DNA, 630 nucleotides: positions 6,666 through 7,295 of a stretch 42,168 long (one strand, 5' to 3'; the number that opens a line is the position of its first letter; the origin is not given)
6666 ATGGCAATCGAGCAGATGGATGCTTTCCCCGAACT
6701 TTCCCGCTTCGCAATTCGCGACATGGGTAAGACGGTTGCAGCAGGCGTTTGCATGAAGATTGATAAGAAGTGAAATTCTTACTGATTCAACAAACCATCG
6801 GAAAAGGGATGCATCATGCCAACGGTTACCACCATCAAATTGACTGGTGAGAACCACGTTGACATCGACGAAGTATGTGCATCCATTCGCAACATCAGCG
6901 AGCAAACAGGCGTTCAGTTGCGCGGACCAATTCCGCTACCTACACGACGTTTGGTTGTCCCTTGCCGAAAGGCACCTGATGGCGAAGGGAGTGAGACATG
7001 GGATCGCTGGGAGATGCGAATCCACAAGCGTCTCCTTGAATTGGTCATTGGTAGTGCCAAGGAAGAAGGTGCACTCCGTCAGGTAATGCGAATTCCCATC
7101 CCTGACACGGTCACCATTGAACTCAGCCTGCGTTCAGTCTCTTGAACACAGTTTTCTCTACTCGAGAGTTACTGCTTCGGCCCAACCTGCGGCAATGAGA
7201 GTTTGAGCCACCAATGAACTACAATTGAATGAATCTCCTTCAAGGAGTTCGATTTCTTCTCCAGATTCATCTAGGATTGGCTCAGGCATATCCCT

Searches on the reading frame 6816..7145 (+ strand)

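Call 35: search_protein_families(library=pfam, proteins=[window:6816-7145:+], max_evalue=0.0001)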
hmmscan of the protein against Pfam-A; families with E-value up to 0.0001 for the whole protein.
window:6816-7145:+ (109 aa): 1 family
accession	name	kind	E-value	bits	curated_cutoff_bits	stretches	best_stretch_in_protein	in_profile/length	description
PF00338.27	Ribosomal_S10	-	1.1e-22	80.6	21.2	1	6-103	1-97/98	Ribosomal protein S10p/S20e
